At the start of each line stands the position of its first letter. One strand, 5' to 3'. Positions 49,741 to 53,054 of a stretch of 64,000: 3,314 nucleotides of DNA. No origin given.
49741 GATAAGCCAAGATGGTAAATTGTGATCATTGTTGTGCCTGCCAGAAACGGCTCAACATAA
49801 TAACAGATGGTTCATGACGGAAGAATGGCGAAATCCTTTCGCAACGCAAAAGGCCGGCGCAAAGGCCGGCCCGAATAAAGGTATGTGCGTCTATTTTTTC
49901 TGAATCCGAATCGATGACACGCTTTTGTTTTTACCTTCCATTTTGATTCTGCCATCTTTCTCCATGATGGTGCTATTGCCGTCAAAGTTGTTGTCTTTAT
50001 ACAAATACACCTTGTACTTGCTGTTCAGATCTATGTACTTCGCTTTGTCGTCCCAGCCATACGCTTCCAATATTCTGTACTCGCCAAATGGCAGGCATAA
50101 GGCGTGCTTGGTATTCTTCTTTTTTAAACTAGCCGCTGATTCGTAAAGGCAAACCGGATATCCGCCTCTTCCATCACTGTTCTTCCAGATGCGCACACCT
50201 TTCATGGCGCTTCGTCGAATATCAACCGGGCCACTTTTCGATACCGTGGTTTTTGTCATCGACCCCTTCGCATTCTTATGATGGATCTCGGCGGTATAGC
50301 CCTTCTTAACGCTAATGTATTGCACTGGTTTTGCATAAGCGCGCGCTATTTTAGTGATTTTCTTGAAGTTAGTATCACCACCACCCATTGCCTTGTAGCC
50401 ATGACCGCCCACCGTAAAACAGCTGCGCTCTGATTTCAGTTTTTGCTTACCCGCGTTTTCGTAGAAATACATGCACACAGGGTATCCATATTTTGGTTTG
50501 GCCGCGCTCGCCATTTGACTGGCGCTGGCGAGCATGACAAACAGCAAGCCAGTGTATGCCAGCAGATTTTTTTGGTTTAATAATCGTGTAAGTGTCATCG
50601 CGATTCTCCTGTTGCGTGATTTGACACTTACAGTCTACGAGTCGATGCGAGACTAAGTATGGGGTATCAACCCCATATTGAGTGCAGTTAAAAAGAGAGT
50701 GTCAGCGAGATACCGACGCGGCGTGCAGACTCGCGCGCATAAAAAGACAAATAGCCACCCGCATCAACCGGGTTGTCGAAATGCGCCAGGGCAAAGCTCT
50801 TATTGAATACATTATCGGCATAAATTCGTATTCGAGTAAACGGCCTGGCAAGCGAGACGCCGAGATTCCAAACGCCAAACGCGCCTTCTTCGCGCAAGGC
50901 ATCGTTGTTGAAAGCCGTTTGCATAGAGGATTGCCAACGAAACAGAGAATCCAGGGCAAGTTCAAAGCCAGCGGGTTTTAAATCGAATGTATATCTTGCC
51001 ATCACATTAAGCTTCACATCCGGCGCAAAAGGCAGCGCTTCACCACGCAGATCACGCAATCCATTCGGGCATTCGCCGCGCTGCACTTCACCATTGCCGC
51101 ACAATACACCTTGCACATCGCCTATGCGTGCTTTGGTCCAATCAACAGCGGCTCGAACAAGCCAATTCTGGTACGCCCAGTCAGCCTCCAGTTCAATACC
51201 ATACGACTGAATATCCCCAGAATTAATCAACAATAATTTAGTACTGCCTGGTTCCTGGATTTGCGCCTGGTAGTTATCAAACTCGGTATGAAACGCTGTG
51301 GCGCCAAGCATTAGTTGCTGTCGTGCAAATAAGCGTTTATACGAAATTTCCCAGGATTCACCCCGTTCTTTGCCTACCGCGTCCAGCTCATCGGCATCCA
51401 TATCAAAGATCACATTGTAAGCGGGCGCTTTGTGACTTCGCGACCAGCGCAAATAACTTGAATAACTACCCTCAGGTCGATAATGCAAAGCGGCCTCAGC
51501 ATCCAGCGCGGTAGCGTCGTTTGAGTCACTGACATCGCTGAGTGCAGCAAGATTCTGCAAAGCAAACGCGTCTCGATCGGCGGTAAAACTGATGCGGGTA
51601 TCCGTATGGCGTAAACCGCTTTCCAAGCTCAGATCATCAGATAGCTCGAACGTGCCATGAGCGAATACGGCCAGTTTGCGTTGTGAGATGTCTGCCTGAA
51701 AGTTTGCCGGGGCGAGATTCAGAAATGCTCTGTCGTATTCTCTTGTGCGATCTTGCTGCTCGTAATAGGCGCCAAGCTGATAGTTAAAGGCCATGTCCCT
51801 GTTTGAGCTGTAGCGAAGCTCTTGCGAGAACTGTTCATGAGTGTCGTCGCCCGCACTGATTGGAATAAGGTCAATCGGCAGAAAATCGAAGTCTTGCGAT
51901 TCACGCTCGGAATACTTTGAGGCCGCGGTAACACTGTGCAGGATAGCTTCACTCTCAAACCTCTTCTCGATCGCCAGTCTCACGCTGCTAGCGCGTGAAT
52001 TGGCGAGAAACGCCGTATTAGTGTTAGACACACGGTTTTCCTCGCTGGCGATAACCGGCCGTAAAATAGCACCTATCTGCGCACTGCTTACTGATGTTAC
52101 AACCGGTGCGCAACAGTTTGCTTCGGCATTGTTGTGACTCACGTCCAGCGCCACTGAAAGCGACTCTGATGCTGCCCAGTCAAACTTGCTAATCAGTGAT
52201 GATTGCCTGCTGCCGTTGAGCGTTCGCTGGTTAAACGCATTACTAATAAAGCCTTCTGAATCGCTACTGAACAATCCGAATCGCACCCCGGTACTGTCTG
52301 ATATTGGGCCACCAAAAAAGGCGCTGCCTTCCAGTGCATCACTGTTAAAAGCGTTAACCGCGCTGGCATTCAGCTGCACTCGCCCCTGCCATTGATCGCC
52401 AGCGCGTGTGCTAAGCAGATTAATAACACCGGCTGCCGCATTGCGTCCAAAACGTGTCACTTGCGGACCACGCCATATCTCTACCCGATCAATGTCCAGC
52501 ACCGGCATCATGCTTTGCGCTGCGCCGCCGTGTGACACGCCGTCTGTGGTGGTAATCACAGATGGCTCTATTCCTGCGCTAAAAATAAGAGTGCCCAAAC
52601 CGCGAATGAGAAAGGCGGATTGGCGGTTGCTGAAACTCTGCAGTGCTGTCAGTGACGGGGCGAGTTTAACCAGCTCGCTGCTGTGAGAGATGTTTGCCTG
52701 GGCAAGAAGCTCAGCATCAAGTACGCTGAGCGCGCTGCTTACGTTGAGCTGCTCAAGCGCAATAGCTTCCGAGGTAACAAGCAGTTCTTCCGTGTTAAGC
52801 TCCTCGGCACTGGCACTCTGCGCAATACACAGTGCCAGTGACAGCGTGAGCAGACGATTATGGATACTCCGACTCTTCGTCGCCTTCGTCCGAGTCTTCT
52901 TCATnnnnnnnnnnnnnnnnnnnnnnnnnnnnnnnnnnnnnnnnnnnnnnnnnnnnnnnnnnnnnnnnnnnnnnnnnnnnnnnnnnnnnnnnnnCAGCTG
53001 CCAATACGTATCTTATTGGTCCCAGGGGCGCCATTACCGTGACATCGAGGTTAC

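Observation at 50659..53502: The same 7-4-7 palindrome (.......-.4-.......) lies at the same distance upstream of two secreted-protein genes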

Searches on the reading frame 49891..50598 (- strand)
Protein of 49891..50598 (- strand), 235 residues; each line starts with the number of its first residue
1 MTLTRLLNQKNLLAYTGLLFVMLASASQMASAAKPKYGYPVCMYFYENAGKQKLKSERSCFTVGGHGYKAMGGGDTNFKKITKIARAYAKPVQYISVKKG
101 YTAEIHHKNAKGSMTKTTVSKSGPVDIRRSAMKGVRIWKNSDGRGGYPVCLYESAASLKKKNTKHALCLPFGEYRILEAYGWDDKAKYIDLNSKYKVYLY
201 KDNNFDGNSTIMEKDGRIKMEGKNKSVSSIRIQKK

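Call 7: search_protein_families(library=pfam, proteins=[window:49891-50598:-], max_evalue=0.01)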
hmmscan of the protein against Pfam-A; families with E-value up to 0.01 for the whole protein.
window:49891-50598:- (235 aa): 0 families

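Call 47: search_protein_families(library=ncbifam, proteins=[window:49891-50598:-], max_evalue=0.01)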
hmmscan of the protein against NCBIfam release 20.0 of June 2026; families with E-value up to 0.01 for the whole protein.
window:49891-50598:- (235 aa): 0 families

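Call 63: search_solved_structures(query=window:49891-50598:-, max_evalue=1)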
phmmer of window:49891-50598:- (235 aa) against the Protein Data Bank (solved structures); distinct sequences matched with E-value up to 1: 4.
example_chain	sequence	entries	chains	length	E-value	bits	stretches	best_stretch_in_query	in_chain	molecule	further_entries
3hzb_A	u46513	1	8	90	0.004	20.3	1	171-232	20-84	Carbohydrate binding protein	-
1ag4_A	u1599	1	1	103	0.14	15.2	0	178-230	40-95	SPHERULIN 3A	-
1hdf_A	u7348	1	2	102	0.21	14.6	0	177-219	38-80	SPHERULIN 3A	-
1prr_A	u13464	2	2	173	0.45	13.5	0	167-232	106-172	DEVELOPMENT-SPECIFIC PROTEIN S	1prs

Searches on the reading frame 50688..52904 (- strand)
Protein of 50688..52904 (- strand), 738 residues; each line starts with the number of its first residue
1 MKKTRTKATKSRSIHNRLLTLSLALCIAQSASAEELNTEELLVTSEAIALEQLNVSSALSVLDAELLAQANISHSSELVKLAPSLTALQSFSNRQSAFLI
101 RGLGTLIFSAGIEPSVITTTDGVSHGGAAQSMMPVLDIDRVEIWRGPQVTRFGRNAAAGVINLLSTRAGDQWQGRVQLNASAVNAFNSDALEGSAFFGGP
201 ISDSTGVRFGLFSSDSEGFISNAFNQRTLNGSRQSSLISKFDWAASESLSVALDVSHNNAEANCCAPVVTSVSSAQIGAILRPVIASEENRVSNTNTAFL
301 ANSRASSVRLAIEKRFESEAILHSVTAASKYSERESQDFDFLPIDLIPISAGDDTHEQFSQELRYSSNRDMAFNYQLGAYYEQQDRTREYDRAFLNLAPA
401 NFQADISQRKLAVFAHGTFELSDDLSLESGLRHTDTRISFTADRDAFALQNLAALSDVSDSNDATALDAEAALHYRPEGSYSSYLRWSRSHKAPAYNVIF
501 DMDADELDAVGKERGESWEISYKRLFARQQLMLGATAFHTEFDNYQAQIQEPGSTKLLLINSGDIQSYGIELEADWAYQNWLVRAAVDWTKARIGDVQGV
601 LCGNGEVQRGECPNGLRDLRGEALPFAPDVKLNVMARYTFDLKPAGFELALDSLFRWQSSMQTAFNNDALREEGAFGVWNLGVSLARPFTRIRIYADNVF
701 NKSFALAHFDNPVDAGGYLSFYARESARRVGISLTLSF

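Call 7: search_protein_families(library=pfam, proteins=[window:50688-52904:-], max_evalue=0.01)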
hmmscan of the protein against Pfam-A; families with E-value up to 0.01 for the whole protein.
window:50688-52904:- (738 aa): 2 families
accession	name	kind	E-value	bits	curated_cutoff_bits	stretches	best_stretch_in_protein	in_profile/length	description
PF00593.30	TonB_dep_Rec_b-barrel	-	3.7e-32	113.2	27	1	304-699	59-436/436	TonB dependent receptor-like, beta-barrel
PF07715.20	Plug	-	7.6e-14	52.6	23.9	1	53-160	3-107/107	TonB-dependent Receptor Plug Domain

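Call 47: search_protein_families(library=ncbifam, proteins=[window:50688-52904:-], max_evalue=0.01)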
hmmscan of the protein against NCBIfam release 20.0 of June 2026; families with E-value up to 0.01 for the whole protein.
window:50688-52904:- (738 aa): 22 families
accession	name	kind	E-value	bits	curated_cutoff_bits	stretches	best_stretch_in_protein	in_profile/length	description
TIGR01783.1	TonB-siderophor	subfamily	7.1e-26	91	223.5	2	374-738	331-649/649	TonB-dependent siderophore receptor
NF010010.0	PRK13483.1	equivalog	6.7e-18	64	927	1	14-263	9-258/660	ligand-gated channel protein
TIGR01785.1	TonB-hemin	subfamily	9.7e-17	60.6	316.85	1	40-647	3-593/677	TonB-dependent heme/hemoglobin receptor family protein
NF010038.0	PRK13513.1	equivalog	6.4e-15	54.7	942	1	26-264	23-261/659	ligand-gated channel protein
TIGR01779.1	TonB-B12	equivalog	1.1e-13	50.6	599.7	2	18-252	10-239/614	TonB-dependent vitamin B12 receptor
NF053590.1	TonB_dep_TOL0244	equivalog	4e-13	48.9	645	2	133-244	107-211/604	TOL_0244 family TonB-dependent receptor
NF007478.2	PRK10064.1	equivalog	3e-12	45.6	745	1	24-204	16-197/663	catecholate siderophore receptor CirA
NF010011.0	PRK13484.1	equivalog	3.6e-12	45.3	1197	1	23-222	15-219/682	IreA family TonB-dependent siderophore receptor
TIGR01786.1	TonB-hemlactrns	subfamily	3.7e-09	35.5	323.75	2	361-590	339-585/719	TonB-dependent hemoglobin/transferrin/lactoferrin family receptor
NF050067.1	TonBEntbctnRecCfrA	equivalog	4.6e-08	31.8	1200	1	27-184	15-176/698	TonB-dependent ferric enterobactin receptor CfrA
NF010051.0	PRK13528.1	subfamily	1.5e-07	30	583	1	30-181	26-187/727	FepA family TonB-dependent siderophore receptor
NF047944.1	FoxamRcptFoxA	equivalog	3.4e-07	29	1300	1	53-211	52-203/697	ferrioxamine B receptor FoxA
NF010012.0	PRK13486.1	equivalog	3.8e-07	28.9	924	1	100-186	88-180/696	TonB-dependent receptor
NF010048.1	PRK13524.1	subfamily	3.9e-07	28.9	493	1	33-185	35-195/744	FepA family TonB-dependent siderophore receptor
NF007349.0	PRK09840.1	equivalog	9e-07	27.2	686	1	56-169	72-178/760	catecholate siderophore receptor Fiu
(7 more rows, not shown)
